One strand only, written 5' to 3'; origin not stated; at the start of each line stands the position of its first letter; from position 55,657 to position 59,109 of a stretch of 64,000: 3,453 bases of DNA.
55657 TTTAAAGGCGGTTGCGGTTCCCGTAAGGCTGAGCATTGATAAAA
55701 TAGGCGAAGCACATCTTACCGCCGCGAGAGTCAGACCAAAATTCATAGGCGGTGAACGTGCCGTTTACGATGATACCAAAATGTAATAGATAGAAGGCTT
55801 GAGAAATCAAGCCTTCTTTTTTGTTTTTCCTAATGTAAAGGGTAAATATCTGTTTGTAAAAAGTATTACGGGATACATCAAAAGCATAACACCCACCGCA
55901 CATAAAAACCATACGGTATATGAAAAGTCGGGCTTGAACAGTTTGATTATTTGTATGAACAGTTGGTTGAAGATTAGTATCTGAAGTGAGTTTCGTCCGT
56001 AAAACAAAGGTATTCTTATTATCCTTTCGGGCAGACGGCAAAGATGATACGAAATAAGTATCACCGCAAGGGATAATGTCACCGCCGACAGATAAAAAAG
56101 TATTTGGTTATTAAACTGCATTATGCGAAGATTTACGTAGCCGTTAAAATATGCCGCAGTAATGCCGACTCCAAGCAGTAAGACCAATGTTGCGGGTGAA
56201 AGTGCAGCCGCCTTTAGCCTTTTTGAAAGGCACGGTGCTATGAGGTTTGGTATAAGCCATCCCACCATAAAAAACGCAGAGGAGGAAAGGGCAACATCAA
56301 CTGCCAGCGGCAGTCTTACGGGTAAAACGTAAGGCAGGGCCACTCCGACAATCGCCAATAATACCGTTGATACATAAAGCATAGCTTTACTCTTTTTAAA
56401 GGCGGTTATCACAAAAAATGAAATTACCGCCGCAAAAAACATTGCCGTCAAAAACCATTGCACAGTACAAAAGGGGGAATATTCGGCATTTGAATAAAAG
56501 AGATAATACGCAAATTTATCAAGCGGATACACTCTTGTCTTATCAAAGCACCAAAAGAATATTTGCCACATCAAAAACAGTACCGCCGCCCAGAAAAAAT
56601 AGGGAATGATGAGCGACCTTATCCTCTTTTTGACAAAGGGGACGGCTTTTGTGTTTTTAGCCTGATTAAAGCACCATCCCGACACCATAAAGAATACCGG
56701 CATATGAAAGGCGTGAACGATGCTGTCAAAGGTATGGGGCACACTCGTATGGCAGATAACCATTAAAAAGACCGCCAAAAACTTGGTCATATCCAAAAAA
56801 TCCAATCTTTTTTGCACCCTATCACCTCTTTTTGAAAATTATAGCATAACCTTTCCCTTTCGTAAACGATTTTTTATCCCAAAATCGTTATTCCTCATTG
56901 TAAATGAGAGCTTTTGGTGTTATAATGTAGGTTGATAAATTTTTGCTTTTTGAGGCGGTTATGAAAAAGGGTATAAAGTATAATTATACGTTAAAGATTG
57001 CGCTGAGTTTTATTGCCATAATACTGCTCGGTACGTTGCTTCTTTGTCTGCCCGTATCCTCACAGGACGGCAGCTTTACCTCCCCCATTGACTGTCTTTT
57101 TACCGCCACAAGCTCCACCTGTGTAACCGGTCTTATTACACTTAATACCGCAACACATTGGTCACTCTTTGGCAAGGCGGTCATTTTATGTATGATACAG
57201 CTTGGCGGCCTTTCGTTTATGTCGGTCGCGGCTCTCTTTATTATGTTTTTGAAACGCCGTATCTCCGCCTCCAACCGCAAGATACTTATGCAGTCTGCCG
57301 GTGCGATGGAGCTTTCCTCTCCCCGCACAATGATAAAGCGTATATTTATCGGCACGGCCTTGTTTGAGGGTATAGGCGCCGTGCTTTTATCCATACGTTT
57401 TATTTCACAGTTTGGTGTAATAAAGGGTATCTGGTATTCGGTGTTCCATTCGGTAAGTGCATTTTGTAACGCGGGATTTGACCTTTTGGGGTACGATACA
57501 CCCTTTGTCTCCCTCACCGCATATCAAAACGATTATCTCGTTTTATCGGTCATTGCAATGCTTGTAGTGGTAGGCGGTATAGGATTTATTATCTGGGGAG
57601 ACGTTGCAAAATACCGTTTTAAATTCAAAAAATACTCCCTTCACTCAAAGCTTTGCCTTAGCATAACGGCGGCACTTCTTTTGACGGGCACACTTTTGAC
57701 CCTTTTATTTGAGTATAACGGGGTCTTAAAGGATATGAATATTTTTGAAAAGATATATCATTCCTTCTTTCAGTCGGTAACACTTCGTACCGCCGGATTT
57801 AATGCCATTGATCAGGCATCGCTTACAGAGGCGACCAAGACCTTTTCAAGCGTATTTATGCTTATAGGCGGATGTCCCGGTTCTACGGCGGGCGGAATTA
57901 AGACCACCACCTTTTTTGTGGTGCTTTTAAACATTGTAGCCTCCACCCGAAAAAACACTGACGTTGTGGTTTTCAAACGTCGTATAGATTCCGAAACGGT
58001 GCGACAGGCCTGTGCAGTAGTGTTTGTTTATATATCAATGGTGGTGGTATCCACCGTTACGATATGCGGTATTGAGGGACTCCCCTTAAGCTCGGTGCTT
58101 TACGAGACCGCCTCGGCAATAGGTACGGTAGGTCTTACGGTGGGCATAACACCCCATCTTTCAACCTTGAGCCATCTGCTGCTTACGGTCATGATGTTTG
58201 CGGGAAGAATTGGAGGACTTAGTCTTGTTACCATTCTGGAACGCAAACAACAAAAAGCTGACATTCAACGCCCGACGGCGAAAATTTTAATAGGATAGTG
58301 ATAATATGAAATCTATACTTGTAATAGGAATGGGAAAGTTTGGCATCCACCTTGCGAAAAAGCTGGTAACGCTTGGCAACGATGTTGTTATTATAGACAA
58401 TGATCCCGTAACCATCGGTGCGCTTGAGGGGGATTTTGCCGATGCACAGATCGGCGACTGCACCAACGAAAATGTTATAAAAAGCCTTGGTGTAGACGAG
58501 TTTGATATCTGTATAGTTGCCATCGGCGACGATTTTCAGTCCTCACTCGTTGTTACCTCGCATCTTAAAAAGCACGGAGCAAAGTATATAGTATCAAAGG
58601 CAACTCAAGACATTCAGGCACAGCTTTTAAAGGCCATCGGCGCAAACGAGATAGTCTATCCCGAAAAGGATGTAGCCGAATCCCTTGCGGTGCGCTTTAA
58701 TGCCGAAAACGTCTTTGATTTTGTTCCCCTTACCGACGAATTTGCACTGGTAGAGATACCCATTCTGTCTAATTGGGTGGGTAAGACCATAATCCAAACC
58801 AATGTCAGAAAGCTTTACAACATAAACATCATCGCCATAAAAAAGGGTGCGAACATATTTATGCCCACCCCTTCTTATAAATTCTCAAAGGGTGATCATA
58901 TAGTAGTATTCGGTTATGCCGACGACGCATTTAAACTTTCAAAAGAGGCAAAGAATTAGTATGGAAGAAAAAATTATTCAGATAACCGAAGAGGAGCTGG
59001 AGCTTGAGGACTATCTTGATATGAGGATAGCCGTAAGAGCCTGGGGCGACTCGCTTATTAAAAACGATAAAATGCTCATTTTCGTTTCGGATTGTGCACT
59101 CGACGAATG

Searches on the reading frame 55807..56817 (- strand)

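Call 70: search_protein_families(library=pfam, proteins=[window:55807-56817:-], max_evalue=0.001)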
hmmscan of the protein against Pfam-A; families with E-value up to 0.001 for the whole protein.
window:55807-56817:- (336 aa): 1 family
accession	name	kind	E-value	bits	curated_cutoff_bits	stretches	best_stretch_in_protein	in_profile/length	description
PF01757.29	Acyl_transf_3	-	1.5e-27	96.9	31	1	6-313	2-319/326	Acyltransferase domain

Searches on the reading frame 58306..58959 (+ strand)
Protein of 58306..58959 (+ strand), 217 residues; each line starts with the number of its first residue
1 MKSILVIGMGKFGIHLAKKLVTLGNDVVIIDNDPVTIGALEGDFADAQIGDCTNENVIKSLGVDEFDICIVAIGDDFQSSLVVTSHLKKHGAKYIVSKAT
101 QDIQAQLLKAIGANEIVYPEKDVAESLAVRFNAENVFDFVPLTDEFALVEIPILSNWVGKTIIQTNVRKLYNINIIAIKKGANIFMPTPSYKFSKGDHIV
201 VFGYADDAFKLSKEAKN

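Call 70: search_protein_families(library=pfam, proteins=[window:58306-58959:+], max_evalue=0.001)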
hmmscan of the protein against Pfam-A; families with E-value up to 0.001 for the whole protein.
window:58306-58959:+ (217 aa): 4 families
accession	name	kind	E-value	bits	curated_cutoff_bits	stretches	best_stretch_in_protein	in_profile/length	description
PF02254.24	TrkA_N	-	2.7e-27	95.8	23.8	1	4-119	1-116/116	TrkA-N domain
PF02080.26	TrkA_C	-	3.6e-13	49.6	27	1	148-211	3-66/71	TrkA-C domain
PF00070.33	Pyr_redox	-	0.00074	20.4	22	0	4-44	2-42/82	Pyridine nucleotide-disulphide oxidoreductase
PF03807.23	F420_oxidored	-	0.00081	20.4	21.6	0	4-59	2-58/94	NADP oxidoreductase coenzyme F420-dependent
